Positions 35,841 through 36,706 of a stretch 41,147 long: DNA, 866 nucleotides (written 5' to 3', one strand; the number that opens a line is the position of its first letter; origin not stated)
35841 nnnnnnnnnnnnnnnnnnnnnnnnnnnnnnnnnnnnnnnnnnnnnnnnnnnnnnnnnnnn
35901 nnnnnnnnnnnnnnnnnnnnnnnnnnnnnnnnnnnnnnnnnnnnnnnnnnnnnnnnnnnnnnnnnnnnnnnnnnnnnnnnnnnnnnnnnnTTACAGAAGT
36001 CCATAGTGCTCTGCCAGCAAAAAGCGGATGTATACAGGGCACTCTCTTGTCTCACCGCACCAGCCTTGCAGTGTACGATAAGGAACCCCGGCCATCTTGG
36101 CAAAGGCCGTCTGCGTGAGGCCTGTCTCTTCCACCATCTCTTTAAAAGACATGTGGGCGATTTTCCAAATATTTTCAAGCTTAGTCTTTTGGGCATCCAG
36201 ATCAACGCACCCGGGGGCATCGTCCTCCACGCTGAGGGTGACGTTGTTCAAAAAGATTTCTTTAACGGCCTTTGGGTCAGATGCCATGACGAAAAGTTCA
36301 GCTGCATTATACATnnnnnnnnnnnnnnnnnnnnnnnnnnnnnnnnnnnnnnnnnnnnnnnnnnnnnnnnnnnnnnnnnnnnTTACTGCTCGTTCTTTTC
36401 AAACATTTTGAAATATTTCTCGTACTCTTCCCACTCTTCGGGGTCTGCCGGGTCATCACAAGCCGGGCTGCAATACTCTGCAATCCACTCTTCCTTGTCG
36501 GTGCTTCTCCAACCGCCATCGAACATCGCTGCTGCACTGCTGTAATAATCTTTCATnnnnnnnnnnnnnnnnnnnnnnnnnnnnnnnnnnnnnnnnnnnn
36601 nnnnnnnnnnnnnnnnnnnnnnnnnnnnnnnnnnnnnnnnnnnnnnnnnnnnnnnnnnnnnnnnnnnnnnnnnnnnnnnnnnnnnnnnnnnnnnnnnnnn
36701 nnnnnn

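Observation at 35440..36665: Two cassettes with duplicated promoter-operator-leader and hairpin flanks but unrelated acidic cargo, plus an HTH gene (acr/aca-like layout)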

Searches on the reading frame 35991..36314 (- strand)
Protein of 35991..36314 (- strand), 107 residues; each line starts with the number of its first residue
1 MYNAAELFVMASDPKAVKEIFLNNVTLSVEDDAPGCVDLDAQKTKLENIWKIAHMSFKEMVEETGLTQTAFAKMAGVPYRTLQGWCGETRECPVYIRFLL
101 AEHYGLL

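Call 5: search_protein_families(library=pfam, proteins=[window:35991-36314:-], max_evalue=0.1)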
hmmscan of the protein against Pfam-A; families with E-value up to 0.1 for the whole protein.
window:35991-36314:- (107 aa): 2 families
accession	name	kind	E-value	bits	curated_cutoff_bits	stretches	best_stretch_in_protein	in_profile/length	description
PF01381.28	HTH_3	-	0.00095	19.6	23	1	58-85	2-29/55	Helix-turn-helix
PF03932.20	CutC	-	0.056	13.3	23.3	1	1-49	65-112/202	CutC family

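Call 6: search_protein_families(library=phrogs, proteins=[window:35991-36314:-], max_evalue=0.1)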
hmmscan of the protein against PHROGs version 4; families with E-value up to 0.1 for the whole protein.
window:35991-36314:- (107 aa): 13 families
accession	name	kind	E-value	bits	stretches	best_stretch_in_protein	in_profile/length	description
phrog_25567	-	unknown function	6e-09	36.8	1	40-101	37-99/115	-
phrog_8898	-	unknown function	2.7e-08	34.4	1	56-102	5-51/70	-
phrog_8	-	transcription regulation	0.00062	20.3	1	57-86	81-110/346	transcriptional regulator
phrog_2104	-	unknown function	0.0015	19.7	1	42-87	29-74/103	-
phrog_4779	-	transcription regulation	0.0032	18.9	1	57-87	7-37/98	transcriptional regulator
phrog_25249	-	unknown function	0.0072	16.8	1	55-100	4-49/265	-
phrog_35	-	transcription regulation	0.021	15.9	1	47-91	68-111/181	transcriptional repressor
phrog_147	-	transcription regulation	0.031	15.7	1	57-88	9-40/100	transcriptional regulator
phrog_18342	-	transcription regulation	0.037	15.1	1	53-90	19-56/123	transcriptional repressor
phrog_25836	-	unknown function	0.041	15.2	0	15-65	17-65/67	-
phrog_4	-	transcription regulation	0.084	12.8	1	58-87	142-168/400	transcriptional repressor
phrog_2328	-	transcription regulation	0.085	13.7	0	61-93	24-56/128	transcriptional repressor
phrog_3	-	transcription regulation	0.098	13.4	1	44-103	80-136/430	transcriptional repressor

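Call 16: search_solved_structures(query=window:35991-36314:-, max_evalue=10, show_alignments=2)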
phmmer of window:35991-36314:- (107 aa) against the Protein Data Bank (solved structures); distinct sequences matched with E-value up to 10: 1.
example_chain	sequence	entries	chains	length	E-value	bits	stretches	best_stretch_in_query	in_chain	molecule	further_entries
2elh_A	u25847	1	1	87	1.2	12.6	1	65-88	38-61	CG11849-PA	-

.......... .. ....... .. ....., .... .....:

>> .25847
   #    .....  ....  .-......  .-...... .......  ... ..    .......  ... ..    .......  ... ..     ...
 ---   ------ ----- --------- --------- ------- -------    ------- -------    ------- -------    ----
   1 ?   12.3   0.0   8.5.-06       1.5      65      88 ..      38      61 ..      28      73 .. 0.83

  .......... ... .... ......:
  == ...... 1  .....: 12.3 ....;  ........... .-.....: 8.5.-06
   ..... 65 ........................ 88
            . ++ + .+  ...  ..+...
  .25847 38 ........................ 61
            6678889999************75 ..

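Call 19: find_homologous_proteins(query=window:35991-36314:-)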
Query window:35991-36314:- (107 aa): 111 proteins with E <= 0.001 among 111 candidates.
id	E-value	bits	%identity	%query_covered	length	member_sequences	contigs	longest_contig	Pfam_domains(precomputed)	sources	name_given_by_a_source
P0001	1.6e-59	216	91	100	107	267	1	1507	-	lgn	-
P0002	1.8e-59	216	88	100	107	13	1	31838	-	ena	-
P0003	1.8e-59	216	92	100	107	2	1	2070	-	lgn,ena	-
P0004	3.0e-59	215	91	100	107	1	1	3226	-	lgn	-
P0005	1.6e-58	213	91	100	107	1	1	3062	-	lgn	-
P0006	1.8e-58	213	90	100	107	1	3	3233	-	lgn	-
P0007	3.0e-58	212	90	100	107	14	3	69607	-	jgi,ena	jgi:DNA-binding transcriptional regulator YiaG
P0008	6.5e-57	208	88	100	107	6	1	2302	-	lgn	-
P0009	4.3e-56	205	86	100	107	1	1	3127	-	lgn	-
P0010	1.7e-55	203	84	100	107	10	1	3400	-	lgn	-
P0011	2.1e-49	184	75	100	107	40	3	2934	-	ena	-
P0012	2.1e-49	184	80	100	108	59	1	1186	PF01381.29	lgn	-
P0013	7.7e-48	179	75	100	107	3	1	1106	-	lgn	-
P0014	9.0e-48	179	74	100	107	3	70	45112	-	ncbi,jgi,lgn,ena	jgi:DNA-binding transcriptional regulator YiaG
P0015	1.2e-47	178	73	100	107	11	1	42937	-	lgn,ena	-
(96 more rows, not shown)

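Call 22: find_related_loci(query=A1, collection=viral_contigs, flank=4000)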
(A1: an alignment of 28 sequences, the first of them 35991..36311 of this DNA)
Query A1 (106 aa) in viral_contigs; peptide patterns used: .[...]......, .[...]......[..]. (x = any residue, [..] = any of these).
314 stretches matched a pattern; 292 encode a relative of the query (tblastn E <= 1e-3); the best 80 are kept; 80 distinct loci.
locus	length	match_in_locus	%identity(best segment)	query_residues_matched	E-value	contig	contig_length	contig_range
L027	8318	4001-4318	100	1-106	2e-71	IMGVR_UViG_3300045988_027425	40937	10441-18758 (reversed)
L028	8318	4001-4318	96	1-106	1e-69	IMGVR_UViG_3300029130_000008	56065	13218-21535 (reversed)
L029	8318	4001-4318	98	1-106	7e-70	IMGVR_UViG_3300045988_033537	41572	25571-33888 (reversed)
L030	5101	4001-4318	97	1-106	2e-69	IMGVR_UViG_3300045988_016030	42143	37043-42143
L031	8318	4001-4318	96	1-106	5e-69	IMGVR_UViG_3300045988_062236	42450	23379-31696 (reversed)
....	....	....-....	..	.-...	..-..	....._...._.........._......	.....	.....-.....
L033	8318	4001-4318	94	1-106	4e-67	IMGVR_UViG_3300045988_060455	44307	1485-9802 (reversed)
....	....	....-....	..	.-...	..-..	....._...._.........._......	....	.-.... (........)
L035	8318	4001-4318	94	1-106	6e-67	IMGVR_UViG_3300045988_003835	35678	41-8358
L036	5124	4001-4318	94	1-106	1e-66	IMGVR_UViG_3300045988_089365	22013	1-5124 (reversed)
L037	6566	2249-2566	90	1-106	1e-63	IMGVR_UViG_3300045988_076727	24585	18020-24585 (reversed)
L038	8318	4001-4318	75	1-106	1e-54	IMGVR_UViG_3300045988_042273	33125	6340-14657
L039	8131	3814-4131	74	1-106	8e-54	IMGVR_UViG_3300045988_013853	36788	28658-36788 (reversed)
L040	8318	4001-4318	74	1-106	8e-54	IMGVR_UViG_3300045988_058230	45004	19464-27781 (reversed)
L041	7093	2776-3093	72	1-106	7e-53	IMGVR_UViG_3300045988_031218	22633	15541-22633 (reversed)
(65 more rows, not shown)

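Call 23: find_related_loci(query=A1, collection=genome_contigs, flank=4000)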
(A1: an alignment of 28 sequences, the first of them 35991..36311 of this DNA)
Query A1 (106 aa) in genome_contigs; peptide patterns used: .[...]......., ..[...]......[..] (x = any residue, [..] = any of these).
41 stretches matched a pattern; 6 encode a relative of the query (tblastn E <= 1e-3); 6 distinct loci.
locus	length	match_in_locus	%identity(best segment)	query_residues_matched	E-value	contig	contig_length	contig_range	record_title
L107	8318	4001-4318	67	1-106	1e-51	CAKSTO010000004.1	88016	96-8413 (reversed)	MAG: uncultured Faecalibacterium sp. isolate REFINED_METABAT215_TOP10_CONTIGS_1500_ASSEMBLY_K77_MERGED__Hadza_MoBio_hadz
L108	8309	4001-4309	65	4-106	1e-47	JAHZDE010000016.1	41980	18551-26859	MAG: Clostridiales bacterium isolate HRGM_Genome_2450 HRGM_Genome_2450_16, whole genome shotgun sequence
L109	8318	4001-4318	65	1-106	2e-46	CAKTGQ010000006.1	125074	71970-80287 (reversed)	MAG: uncultured Faecalibacterium sp. isolate REFINED_METABAT215_TOP10_CONTIGS_1500_ASSEMBLY_K77_MERGED__Hadza_MoBio_hadz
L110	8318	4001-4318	65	1-106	2e-46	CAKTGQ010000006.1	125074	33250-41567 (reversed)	MAG: uncultured Faecalibacterium sp. isolate REFINED_METABAT215_TOP10_CONTIGS_1500_ASSEMBLY_K77_MERGED__Hadza_MoBio_hadz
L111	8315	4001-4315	58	1-106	4e-40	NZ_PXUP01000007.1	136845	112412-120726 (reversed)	Faecalibacterium prausnitzii strain ATCC 27768 NODE_7_length_136845_cov_317.361, whole genome shotgun sequence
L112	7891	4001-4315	57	1-106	6e-40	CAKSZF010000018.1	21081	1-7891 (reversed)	MAG: uncultured Faecalibacterium sp. isolate REFINED_METABAT215_TOP10_CONTIGS_1500_ASSEMBLY_K77_MERGED__Nepal_MoBio_Fibe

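Call 49: predict_structure(alignment_id=A3)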
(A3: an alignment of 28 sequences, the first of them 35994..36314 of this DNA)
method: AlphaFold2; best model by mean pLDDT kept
length: 107 residues; sequences in the alignment: 28
mean_pLDDT: 85.7   pTM: 0.72
mean pLDDT of the five models: 85.7, 85.2, 84.3, 82.9, 74.2
residues with pLDDT >= 90: 55; 70-90: 37; 50-70: 15; < 50: 0
segments of 3 or more residues with pLDDT < 50: none
pLDDT, mean of each block of 10 residues (from residue 1): 82 82 67 69 87 92 94 94 93 92 92
secondary structure, 60 per line:
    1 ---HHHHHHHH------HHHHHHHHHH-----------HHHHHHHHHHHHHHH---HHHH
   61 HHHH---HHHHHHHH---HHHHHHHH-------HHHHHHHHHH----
elements in order: H4-11 H18-27 H39-53 H57-64 H68-75 H79-86 H94-103

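Call 56: fold_search(model_id=the predicted structure, library=pdb)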
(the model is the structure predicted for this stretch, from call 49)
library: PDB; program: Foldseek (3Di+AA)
matches with E <= 10: 235; with E <= 0.001: 0
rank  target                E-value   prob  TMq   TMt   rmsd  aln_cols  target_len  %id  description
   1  3bs3                  3.3e-01  1.00  0.42  0.68   1.5        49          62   20  Crystal structure of a putative DNA-binding protein from Bacteroides fragilis (released 2008-01-15)
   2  7vjn_A                1.3e+00  0.96  0.39  0.58   1.6        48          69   21  Crystal structure of anti-CRISPR-associated protein Aca1 in Pseudomonas phage JBD30 (released 2021-10-13)
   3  3omt_A                1.5e+00  0.97  0.43  0.65   1.3        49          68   20  Putative antitoxin component, CHU_2935 protein, from Xre family from Prevotella buccae. (released 2010-09-08)
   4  7c0g_B                1.6e+00  0.90  0.39  0.56   2.3        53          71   19  Aca1 in complex with 14bp palindromic DNA target (released 2021-05-05)
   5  4yba_B                1.6e+00  0.87  0.38  0.50   2.5        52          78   23  The structure of the C.Kpn2I controller protein (released 2016-03-02)
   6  6o7h_B                1.7e+00  0.12  0.28  0.21  12.2       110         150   12  Cryo-EM structure of Csm-crRNA-target RNA ternary complex in complex with cA4 in type III-A CRISPR-Cas system (released 2019-07-31)
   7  8a0x_A                1.8e+00  0.96  0.41  0.42   1.6        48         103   19  Crystal structure of the HigB2-HigA2 tetramer in complex with operator DNA (released 2023-05-03)
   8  2auw_B                1.8e+00  0.51  0.38  0.27   8.6        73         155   15  Crystal Structure of Putative DNA Binding Protein NE0471 from Nitrosomonas europaea ATCC 19718 (released 2005-10-11)
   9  7c0g_A                1.9e+00  0.90  0.37  0.53   1.7        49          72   20  Aca1 in complex with 14bp palindromic DNA target (released 2021-05-05)
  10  3g5g_N                1.9e+00  0.89  0.40  0.55   1.9        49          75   18  Crystal Structure of the Wild-Type Restriction-Modification Controller Protein C.Esp1396I (released 2009-08-25)
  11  7vjm_A                2.0e+00  0.87  0.39  0.55   2.4        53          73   17  Aca1 in complex with 19bp palindromic DNA substrate (released 2021-10-13)
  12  7vjn_B                2.1e+00  0.89  0.39  0.56   1.7        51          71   20  Crystal structure of anti-CRISPR-associated protein Aca1 in Pseudomonas phage JBD30 (released 2021-10-13)
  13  7fa3_B                2.1e+00  0.89  0.37  0.53   1.7        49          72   20  Selenomethionine-derived structure of Aca1 in Pseudomonas phage JBD30 (released 2021-07-21)
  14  3f6w_A                2.1e+00  0.44  0.37  0.47   7.0        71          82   24  XRE-family like protein from Pseudomonas syringae pv. tomato str. DC3000 (released 2008-12-02)
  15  7t5u                  2.4e+00  0.82  0.40  0.61   2.2        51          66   24  Structure of E. coli MS115-1 CapH N-terminal domain (released 2022-09-14)
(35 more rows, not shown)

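Call 67: search_protein_families(library=padloc, proteins=[window:35994-36314:-], max_evalue=0.01)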
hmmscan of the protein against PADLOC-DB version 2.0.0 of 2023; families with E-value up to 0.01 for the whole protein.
window:35994-36314:- (107 aa): 0 families

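Call 71: search_dna_similar(query=window:35994-36314:-, collection=phages, mode=protein, max_evalue=0.001, max_rows=25)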
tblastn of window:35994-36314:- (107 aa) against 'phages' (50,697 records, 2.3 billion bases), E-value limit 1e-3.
Records with a match: 5; places in all: 5; records where one place covers at least 80% of the query: 3.
Best place of each record, by identity: 60-80% 1; <60% 4.
By first word of the organism name: Bacteriophage 5.
By host as written in the record: - 5.
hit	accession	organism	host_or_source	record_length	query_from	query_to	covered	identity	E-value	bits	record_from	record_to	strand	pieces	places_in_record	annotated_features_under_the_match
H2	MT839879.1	Bacteriophage sp.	human fecal samples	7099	1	107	100%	67.3%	1e-46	164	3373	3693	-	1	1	record has no annotation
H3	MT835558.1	Bacteriophage sp.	human fecal samples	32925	18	105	82%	40.7%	2e-12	67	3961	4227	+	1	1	record has no annotation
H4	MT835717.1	Bacteriophage sp.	human fecal samples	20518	18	105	82%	36.7%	2e-10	62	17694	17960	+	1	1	record has no annotation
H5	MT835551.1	Bacteriophage sp.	human fecal samples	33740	34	105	67%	40.3%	2e-11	64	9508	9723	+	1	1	record has no annotation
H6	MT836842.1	Bacteriophage sp.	human fecal samples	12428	55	100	43%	43.5%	1e-4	45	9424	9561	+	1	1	record has no annotation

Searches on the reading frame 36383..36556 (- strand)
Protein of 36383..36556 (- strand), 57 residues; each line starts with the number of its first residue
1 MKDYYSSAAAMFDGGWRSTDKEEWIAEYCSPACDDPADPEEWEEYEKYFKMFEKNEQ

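Call 5: search_protein_families(library=pfam, proteins=[window:36383-36556:-], max_evalue=0.1)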
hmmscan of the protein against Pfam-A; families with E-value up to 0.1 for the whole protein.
window:36383-36556:- (57 aa): 0 families

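Call 6: search_protein_families(library=phrogs, proteins=[window:36383-36556:-], max_evalue=0.1)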
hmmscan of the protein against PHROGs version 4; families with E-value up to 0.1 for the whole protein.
window:36383-36556:- (57 aa): 0 families

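Call 18: search_solved_structures(query=window:36383-36556:-, max_evalue=10)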
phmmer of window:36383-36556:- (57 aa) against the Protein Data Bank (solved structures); distinct sequences matched with E-value up to 10: 3.
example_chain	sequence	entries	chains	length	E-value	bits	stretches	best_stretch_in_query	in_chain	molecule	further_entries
7kso_A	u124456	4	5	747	0.9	13.2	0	17-52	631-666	Histone-lysine N-methyltransferase EZH1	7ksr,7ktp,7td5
8yjz_G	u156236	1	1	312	2.4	11.9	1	8-53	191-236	Ribonuclease H2 subunit B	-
1x5e_A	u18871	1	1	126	2.5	11.9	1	10-53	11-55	Thioredoxin domain containing protein 1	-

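Call 36: find_homologous_proteins(query=window:36383-36556:-, max_evalue=0.01)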
Query window:36383-36556:- (57 aa): 5 proteins with E <= 0.01 among 5 candidates.
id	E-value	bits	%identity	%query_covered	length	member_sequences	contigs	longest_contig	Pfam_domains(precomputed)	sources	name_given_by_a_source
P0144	1.3e-30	121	96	100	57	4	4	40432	-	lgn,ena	-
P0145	1.7e-30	121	96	100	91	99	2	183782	-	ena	-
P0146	2.7e-30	120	95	100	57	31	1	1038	-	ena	-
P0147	3.3e-30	120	96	100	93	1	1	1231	-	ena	-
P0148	1.9e-20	89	76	89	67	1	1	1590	-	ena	-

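Call 67: search_protein_families(library=padloc, proteins=[window:36386-36556:-], max_evalue=0.01)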
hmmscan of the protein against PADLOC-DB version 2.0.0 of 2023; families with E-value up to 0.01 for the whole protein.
window:36386-36556:- (57 aa): 0 families
